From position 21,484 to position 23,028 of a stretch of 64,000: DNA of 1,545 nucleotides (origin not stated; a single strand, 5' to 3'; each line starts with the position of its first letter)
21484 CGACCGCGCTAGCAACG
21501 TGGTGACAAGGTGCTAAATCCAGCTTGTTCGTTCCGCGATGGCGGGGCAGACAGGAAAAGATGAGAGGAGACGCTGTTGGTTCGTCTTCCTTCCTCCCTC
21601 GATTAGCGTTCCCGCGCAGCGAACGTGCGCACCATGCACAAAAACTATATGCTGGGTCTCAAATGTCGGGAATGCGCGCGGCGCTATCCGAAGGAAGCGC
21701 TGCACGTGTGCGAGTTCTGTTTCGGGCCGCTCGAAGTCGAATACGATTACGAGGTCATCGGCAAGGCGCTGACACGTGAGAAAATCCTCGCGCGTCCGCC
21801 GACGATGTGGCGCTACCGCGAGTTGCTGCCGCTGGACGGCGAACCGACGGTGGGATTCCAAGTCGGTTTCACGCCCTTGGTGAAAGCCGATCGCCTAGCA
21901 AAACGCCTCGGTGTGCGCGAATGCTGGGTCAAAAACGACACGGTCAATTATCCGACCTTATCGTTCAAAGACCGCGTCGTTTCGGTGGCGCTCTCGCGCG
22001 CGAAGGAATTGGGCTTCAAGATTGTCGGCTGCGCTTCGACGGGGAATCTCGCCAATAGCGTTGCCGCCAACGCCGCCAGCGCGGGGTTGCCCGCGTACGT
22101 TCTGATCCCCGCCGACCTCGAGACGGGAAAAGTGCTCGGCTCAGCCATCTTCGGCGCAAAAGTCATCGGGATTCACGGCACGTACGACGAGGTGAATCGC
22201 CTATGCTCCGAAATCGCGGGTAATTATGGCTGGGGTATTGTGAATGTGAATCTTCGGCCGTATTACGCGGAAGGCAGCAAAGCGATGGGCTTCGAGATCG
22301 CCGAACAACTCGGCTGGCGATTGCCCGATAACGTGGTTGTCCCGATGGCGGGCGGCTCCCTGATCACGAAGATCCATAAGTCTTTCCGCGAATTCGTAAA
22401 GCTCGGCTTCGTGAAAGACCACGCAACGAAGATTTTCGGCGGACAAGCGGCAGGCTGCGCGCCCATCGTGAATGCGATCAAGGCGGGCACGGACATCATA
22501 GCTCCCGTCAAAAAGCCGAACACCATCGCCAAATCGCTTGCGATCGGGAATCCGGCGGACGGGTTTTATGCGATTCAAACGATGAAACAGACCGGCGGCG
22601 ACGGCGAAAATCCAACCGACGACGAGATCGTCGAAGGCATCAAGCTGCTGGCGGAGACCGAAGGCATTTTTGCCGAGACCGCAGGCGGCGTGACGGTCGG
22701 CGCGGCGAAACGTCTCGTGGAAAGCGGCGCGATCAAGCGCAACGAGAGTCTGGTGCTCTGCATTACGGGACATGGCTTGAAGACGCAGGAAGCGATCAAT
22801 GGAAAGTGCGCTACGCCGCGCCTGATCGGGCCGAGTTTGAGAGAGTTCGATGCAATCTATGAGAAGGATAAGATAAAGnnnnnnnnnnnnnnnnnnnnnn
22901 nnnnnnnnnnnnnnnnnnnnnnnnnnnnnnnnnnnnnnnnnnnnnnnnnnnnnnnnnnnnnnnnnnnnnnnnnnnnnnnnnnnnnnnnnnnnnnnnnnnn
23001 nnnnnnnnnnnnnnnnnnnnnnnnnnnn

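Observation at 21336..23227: SAM-I riboswitch controlling a threonine-synthase-like / MoaD-like gene pair: candidate MetM/MetO-type homocysteine synthesis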

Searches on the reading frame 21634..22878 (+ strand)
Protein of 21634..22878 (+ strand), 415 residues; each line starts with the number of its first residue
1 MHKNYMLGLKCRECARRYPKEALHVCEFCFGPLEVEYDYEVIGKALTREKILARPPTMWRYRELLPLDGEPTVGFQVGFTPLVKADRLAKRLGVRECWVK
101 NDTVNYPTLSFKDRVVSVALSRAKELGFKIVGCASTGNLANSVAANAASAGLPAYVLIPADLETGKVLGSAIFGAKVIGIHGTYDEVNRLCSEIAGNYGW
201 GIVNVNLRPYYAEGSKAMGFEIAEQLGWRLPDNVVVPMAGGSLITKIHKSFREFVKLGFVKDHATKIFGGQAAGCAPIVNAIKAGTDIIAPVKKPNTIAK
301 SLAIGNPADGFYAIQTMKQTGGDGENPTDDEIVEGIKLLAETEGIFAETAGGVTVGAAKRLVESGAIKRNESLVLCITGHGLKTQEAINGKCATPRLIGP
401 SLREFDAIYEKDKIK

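Call 9: search_protein_families(library=pfam, proteins=[window:21634-22878:+], max_evalue=0.01)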
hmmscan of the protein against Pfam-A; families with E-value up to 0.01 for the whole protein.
window:21634-22878:+ (415 aa): 2 families
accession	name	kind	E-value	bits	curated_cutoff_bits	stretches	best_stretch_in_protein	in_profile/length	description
PF00291.31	PALP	-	8.2e-68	229.3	35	1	76-379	4-295/295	Pyridoxal-phosphate dependent enzyme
PF05810.19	NinF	-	3.1e-06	27.4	27.5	1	10-34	1-25/25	NinF protein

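Call 10: search_protein_families(library=ncbifam, proteins=[window:21634-22878:+], max_evalue=0.01)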
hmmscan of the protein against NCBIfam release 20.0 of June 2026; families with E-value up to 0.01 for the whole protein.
window:21634-22878:+ (415 aa): 38 families (the best 25 are shown)
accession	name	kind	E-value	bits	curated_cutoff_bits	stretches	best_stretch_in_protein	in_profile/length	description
NF006050.0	PRK08197.1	equivalog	2.5e-92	309.8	303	1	2-393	2-393/406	threonine synthase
TIGR00260.1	thrC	equivalog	1.2e-81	274.6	167.1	1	58-386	1-340/340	threonine synthase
NF004170.0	PRK05638.1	equivalog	3e-61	207.3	421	1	9-385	2-359/442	threonine synthase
NF005035.0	PRK06450.1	equivalog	5.8e-39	133.8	301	1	8-384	3-337/338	threonine synthase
NF006205.0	PRK08329.1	equivalog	6e-37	127.4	358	1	9-384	2-346/347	threonine synthase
NF004996.0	PRK06381.1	equivalog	1.2e-32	113.2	266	1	79-380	15-317/319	threonine synthase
TIGR01127.1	ilvA_1Cterm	equivalog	1.2e-20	73.8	378.75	1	80-358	1-265/380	threonine ammonia-lyase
NF005680.0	PRK07476.1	equivalog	5.3e-18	65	413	1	76-385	20-314/326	hydroxyectoine utilization dehydratase EutB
TIGR03844.1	cysteate_syn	equivalog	6.7e-17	61.3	324.9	1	9-384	3-382/398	cysteate synthase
NF006390.0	PRK08639.1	equivalog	2.3e-16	59.8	421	1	79-378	25-311/418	threonine ammonia-lyase IlvA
NF006455.0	PRK08813.1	equivalog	1.1e-15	57.8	489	1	89-361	45-296/374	threonine dehydratase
NF005292.0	PRK06815.1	equivalog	1.5e-15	57.1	371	1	76-376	18-304/320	threonine/serine dehydratase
NF006094.0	PRK08246.1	subfamily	5.5e-15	55.5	331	1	77-358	21-282/310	serine/threonine dehydratase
TIGR01124.1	ilvA_2Cterm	equivalog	8.1e-15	54.4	411.3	1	80-379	18-303/499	threonine ammonia-lyase, biosynthetic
NF006389.0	PRK08638.1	equivalog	2.4e-14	53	453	1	79-358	27-292/333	bifunctional threonine ammonia-lyase/L-serine ammonia-lyase TdcB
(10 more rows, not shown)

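Call 15: find_homologous_proteins(query=window:21634-22878:+)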
Query window:21634-22878:+ (415 aa): 8000 proteins with E <= 0.001 among 8000 candidates; the best 120 are listed.
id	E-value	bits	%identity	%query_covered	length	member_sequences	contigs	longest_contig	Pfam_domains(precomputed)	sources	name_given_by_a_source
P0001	1.7e-279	945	100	100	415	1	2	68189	PF00291.32,PF05810.20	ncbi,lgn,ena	-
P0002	2.9e-246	835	87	100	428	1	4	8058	PF00291.32,PF05810.20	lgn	-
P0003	7.3e-233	791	83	99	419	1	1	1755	PF00291.32,PF05810.20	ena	-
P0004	2.0e-232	790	83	99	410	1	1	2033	PF00291.32,PF05810.20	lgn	-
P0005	1.5e-231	787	83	99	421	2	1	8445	PF00291.32,PF05810.20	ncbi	-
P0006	8.6e-226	768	81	99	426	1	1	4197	PF00291.32,PF05810.20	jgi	jgi:threonine synthase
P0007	3.2e-225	766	81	99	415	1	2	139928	PF00291.32,PF05810.20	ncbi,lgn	-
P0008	4.9e-225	765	81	98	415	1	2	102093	PF00291.32,PF05810.20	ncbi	-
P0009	6.5e-225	765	81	99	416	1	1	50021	PF00291.32,PF05810.20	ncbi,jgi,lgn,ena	-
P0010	7.3e-225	765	81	98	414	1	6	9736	PF00291.32,PF05810.20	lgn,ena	-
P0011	1.8e-224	763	80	98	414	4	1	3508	PF00291.32,PF05810.20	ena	-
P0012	2.3e-224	763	81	99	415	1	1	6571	PF00291.32,PF05810.20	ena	-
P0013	2.7e-224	763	79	98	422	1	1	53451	PF00291.32,PF05810.20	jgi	jgi:threonine synthase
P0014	7.2e-224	761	81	98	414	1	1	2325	PF00291.32,PF05810.20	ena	-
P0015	8.4e-224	761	81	98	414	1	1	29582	PF00291.32,PF05810.20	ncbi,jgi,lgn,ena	-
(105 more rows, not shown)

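Call 17: search_solved_structures(query=window:21634-22878:+, max_evalue=1e-10)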
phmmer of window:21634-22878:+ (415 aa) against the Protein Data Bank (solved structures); distinct sequences matched with E-value up to 1e-10: 5.
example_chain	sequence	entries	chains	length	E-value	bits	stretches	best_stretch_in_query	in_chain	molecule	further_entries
2zsj_A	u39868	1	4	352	9.2e-59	202.7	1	60-404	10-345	Threonine synthase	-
1uim_A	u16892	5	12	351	1.6e-53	185.4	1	54-386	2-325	Threonine Synthase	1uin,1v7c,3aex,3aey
6cgq_A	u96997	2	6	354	3.8e-49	171.1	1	59-385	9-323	Threonine synthase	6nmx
2d1f_A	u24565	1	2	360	1.8e-46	162.2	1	55-386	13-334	Threonine synthase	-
1e5x_A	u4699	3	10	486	4.9e-34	121.3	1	59-386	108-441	THREONINE SYNTHASE | THREONINE SYNTHASE 1, CHLOROPLASTIC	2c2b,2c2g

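Call 21: find_related_loci(query=window:21634-22878:+, collection=genome_contigs, flank=8000)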
Query window:21634-22878:+ (415 aa) in genome_contigs; peptide patterns used: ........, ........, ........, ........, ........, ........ (x = any residue, [..] = any of these).
599 stretches matched a pattern (row limit reached: there are more); 537 encode a relative of the query (tblastn E <= 1e-3); the best 80 are kept; 80 distinct loci.
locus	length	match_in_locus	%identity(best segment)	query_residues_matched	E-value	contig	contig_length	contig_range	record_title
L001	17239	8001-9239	79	3-415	0e+0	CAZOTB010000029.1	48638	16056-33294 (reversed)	MAG TPA_asm: uncultured Verrucomicrobiota bacterium isolate binchicken_co107_139 genome assembly, contig: NODE_1835_leng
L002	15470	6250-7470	77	5-411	0e+0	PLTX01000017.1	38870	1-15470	MAG: Verrucomicrobia bacterium isolate bog_1451 73.20120700_S1D.122_contig_105967, whole genome shotgun sequence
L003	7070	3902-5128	73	5-412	0e+0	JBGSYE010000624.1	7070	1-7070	MAG: Chthoniobacteraceae bacterium isolate JTS-RE83 k141_6660300, whole genome shotgun sequence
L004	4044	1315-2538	72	1-408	0e+0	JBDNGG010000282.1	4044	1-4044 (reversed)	MAG: Terrimicrobiaceae bacterium isolate concoct.179.WLB k141_589847, whole genome shotgun sequence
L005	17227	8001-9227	74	5-412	0e+0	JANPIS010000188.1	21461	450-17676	MAG: Chthoniobacteraceae bacterium isolate VAR_61_metabat_521 VAR_61_k141_2337619, whole genome shotgun sequence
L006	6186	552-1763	70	5-408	0e+0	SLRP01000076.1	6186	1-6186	MAG: Kiritimatiellae bacterium isolate CSSed165cm_580 CSSed16-5cm-60851, whole genome shotgun sequence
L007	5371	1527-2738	72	5-408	0e+0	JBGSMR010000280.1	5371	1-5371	MAG: Chthoniobacterales bacterium isolate JTS-AC235 k141_2058281, whole genome shotgun sequence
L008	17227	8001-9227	74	5-412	0e+0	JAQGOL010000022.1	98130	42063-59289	MAG: Chthoniobacteraceae bacterium isolate RYN_612 scaffold_966967, whole genome shotgun sequence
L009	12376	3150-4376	73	5-412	0e+0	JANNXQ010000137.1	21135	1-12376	MAG: Chthoniobacteraceae bacterium isolate VAR_34_metabat_159 VAR_34_k141_1504400, whole genome shotgun sequence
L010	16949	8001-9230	72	5-413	0e+0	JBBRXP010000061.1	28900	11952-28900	MAG: Chthoniobacterales bacterium isolate La5_concoct.035 La5_concoct.035_K_906813_L_28900_cov_11.0000, whole genome sho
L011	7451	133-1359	73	5-412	0e+0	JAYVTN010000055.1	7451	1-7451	MAG: Spartobacteria bacterium isolate GL74_UP_concoct_187_sub GL74_UP_concoct_187_sub_54, whole genome shotgun sequence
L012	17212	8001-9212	71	5-408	0e+0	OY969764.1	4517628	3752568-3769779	MAG: uncultured bacterium isolate MFD01213.bin.c.2 genome assembly, chromosome: 1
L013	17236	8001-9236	70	1-412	0e+0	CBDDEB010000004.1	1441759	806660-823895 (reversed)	MAG: Candidatus Methylacidiphilales bacterium isolate 8fa3c88c-fa68-4545-8ade-3ac6cd27f3cd genome assembly, contig: ctg1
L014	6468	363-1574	71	5-408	0e+0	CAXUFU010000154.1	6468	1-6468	MAG TPA_asm: uncultured Chthoniobacterales bacterium isolate public_SRR14722299_metawrap_bin.1 genome assembly, contig:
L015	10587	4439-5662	71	5-412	0e+0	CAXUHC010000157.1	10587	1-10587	MAG TPA_asm: uncultured Chthoniobacterales bacterium isolate public_SRR11456914_metawrap_bin.11 genome assembly, contig:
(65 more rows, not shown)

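Call 30: search_dna_similar(query=window:21634-22878:+, collection=plasmids, mode=protein, max_rows=30, max_evalue=1e-30)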
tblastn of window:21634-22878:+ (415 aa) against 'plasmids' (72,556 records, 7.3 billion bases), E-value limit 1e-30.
Records with a match: 64; places in all: 67; records where one place covers at least 80% of the query: 55.
Best place of each record, by identity: <60% 64.
By first word of the organism name: Azospirillum 10; Haloarcula 6; Natrinema 5; Priestia 5; Acinetobacter 4; Natribaculum 3; Haloterrigena 2; Haladaptatus 2; Listeria 2; Streptomyces 2; and 22 more.
By predicted mobility (MOB-suite, as given by PLSDB): non-mobilizable 53; mobilizable 10; conjugative 1.
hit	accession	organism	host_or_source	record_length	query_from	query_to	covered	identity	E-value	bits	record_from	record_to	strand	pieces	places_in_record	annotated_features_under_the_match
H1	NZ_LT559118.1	Nonomuraea gerenzanensis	-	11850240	7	407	97%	53.3%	1e-112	370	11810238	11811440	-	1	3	none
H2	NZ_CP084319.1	Haloterrigena alkaliphila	Salt lake,Salt lake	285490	1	409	99%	37.0%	3e-60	218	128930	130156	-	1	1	thrC: threonine synthase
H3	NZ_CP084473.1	Natrinema sp. DC36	cell culture,sediment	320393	1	409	99%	36.8%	5e-60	218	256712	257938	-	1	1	thrC: threonine synthase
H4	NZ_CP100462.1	Salinigranum marinum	cell culture,Saline soil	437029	1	409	99%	36.8%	3e-56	207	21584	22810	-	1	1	thrC: threonine synthase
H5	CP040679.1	Halostella pelagica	pure culture,isolated from salted brown ...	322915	1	409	99%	36.5%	3e-59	215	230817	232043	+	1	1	record has no annotation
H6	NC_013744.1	Haloterrigena turkmenica DSM 5511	-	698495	1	409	99%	36.3%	2e-58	213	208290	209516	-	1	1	thrC: threonine synthase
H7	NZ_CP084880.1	Natrinema halophilum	pure culture,salt mine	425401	1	410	99%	36.0%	7e-60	217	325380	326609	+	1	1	thrC: threonine synthase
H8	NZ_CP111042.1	Haladaptatus caseinilyticus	cell culture,sediment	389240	4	409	98%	36.3%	5e-55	203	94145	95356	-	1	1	thrC: threonine synthase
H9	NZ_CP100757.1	Natrinema gelatinilyticum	marine sediment,sediment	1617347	1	410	99%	35.7%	3e-55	204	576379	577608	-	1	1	record has no annotation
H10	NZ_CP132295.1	Natronococcus sp. AD-5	cell culture,sediment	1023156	1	404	97%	36.3%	2e-57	210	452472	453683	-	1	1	record has no annotation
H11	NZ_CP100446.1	Natrinema caseinilyticum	marine sediment,sediment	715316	1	410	99%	35.3%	2e-54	202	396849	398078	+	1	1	thrC: threonine synthase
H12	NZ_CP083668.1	Haloprofundus halobius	cell culture,salt lake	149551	4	409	98%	35.5%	5e-53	197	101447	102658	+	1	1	thrC: threonine synthase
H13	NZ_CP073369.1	Haloarcula sinaiiensis ATCC 33800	cell culture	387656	1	409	99%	35.0%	2e-54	202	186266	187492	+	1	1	thrC: threonine synthase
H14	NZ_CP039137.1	Haloarcula marismortui ATCC 43049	Cell culture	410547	1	409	99%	35.0%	2e-54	202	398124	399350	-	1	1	thrC: threonine synthase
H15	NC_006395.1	Haloarcula marismortui ATCC 43049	-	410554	1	409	99%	35.0%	2e-54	202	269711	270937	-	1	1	thrC: threonine synthase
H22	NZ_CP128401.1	Candidatus Chlorohelix allophototropha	Single colony of Candidatus Chlorohelix ...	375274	9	389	92%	33.7%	3e-51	192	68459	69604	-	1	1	threonine synthase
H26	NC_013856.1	Azospirillum sp. B510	-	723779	4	383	92%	32.8%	6e-47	180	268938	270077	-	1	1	threonine synthase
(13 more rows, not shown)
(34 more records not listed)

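Call 31: get_annotated_region(hit=H1, flank=6000)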
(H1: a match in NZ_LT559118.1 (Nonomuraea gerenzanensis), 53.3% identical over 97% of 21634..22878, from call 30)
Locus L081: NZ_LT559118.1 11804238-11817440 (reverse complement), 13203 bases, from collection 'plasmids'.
description: Nonomuraea gerenzanensis isolate nono1 plasmid I, complete sequence
organism: Nonomuraea gerenzanensis (NCBI taxid 93944)
taxonomy: Bacteria; Actinomycetota; Actinomycetes; Streptosporangiales; Streptosporangiaceae; Nonomuraea; Nonomuraea gerenzanensis
host: -; source: -; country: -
typing (MOB-suite, as given by PLSDB): non-mobilizable
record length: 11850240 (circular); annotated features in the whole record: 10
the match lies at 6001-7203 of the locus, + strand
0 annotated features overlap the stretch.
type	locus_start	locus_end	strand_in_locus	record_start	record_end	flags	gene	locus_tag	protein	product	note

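Call 40: search_protein_representatives(protein=window:21634-22878:+)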
Query: 415 residues. Proteins with E-value up to 0.001 (for the whole library): 13199; up to 1e-10: 6874; up to 1e-30: 1847. The best 150 are listed.
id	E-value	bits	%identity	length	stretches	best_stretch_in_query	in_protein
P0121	1.5e-152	524.9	58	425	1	6-411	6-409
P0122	6.3e-141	486.6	56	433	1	9-408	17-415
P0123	2.9e-134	464.6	57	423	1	11-401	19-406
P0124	1.5e-128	445.8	50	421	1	7-411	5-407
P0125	1.7e-128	445.7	50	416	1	4-409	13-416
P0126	9.8e-120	416.8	53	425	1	8-404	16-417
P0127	1.6e-119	416.1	50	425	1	3-393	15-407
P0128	8.6e-116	403.8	45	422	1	5-407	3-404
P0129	8.0e-114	397.3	50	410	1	5-391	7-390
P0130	8.0e-110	384.1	58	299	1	8-304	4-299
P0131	3.6e-106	372.1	62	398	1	58-340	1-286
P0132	4.9e-106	371.7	73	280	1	6-230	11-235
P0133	1.3e-104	367.0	58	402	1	6-281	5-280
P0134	1.1e-103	363.9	56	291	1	8-293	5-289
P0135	4.4e-103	361.9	75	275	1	6-218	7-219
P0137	3.3e-101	355.8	50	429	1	5-362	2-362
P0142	1.6e-99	350.2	61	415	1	120-401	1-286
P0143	5.9e-99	348.3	48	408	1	45-408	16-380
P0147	3.2e-96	339.3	60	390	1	77-350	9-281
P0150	1.1e-93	330.9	43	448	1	8-389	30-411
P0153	1.0e-92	327.8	57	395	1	8-265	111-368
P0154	2.6e-92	326.4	57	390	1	119-389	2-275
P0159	1.0e-90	321.2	44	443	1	6-386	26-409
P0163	1.7e-89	317.2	45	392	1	9-391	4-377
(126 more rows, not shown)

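Call 50: find_encoding_contigs(protein=P0002, flank=6000, max_places=2)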
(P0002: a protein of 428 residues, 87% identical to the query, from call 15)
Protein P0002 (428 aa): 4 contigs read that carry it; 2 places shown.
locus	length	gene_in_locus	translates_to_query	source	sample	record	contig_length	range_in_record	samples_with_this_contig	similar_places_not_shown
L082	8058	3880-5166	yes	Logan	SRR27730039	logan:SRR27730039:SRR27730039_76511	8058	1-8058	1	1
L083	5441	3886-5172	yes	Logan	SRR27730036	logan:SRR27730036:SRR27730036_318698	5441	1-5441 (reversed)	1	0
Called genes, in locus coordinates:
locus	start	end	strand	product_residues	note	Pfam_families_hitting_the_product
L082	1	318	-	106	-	?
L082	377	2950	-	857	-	PF02518:HATPase_c, PF00204:DNA_gyraseB, PF01751:Toprim, PF00986:DNA_gyraseB_C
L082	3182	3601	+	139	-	PF02082:Rrf2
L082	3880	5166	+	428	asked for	PF05810:NinF, PF00291:PALP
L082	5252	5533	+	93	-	PF02597:ThiS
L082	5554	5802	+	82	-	PF09383:NIL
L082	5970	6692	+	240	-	PF01507:PAPS_reduct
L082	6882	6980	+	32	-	-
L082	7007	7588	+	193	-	-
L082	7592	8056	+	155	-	?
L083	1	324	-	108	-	?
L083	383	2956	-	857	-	PF02518:HATPase_c, PF00204:DNA_gyraseB, PF01751:Toprim, PF00986:DNA_gyraseB_C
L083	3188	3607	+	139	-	PF02082:Rrf2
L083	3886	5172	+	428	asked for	PF05810:NinF, PF00291:PALP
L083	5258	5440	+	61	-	?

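Call 51: find_encoding_contigs(protein=P0005, flank=6000, max_places=2)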
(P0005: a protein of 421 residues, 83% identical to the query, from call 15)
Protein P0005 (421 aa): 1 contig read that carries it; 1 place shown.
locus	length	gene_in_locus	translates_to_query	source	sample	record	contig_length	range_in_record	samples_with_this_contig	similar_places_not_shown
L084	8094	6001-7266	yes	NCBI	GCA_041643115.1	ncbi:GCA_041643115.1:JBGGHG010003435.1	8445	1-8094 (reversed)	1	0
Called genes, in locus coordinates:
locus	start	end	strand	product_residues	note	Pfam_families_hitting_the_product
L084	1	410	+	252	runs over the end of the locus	?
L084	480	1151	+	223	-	PF00398:RrnaAD (weak), PF13489:Methyltransf_23 (weak), PF13649:Methyltransf_25, PF13847:Methyltransf_31 (weak), PF08241:Methyltransf_11 (weak), PF08242:Methyltransf_12 (weak)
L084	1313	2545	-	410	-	-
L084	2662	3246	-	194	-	PF04542:Sigma70_r2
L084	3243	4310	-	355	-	PF01210:NAD_Gly3P_dh_N, PF03807:F420_oxidored (weak), PF07479:NAD_Gly3P_dh_C, PF20618:GPD_NAD_C_bact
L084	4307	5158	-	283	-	PF02660:G3P_acyltransf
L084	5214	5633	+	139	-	PF02082:Rrf2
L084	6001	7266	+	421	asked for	PF05810:NinF, PF00291:PALP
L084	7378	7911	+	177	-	PF02597:ThiS, PF09383:NIL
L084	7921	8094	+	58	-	?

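Call 52: find_encoding_contigs(protein=P0007, flank=10000, max_places=2)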
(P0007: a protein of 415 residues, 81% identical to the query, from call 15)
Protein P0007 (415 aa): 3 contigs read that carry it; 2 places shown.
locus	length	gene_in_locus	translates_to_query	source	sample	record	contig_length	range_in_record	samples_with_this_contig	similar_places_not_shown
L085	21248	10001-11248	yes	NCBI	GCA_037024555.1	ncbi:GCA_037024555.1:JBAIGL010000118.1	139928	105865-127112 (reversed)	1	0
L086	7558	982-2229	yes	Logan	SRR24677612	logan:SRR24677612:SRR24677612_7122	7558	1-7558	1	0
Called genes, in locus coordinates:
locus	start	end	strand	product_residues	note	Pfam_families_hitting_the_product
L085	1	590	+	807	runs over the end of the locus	PF17957:Big_7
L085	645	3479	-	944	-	PF18083:PutA_N, PF01619:Pro_dh, PF00171:Aldedh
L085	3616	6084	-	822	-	PF00521:DNA_topoisoIV, PF03989:DNA_gyraseA_C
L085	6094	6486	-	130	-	PF05168:HEPN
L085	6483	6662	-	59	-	-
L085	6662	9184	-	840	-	PF02518:HATPase_c, PF00204:DNA_gyraseB, PF01751:Toprim, PF00986:DNA_gyraseB_C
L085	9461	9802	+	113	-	PF02082:Rrf2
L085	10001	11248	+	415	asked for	PF05810:NinF, PF00291:PALP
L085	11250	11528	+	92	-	PF02597:ThiS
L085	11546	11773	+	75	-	PF09383:NIL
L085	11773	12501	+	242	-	PF01507:PAPS_reduct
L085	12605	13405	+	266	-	PF01507:PAPS_reduct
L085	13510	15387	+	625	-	PF00009:GTP_EFTU, PF01926:MMR_HSR1 (faint), PF03144:GTP_EFTU_D2 (faint), PF03193:RsgA_GTPase (faint), PF22594:GTP-eEF1A_C, PF01583:APS_kinase, PF13671:AAA_33, PF13238:AAA_18 (weak)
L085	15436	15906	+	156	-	PF19571:ACT_8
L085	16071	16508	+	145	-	PF22091:DUF6941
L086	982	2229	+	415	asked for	PF05810:NinF, PF00291:PALP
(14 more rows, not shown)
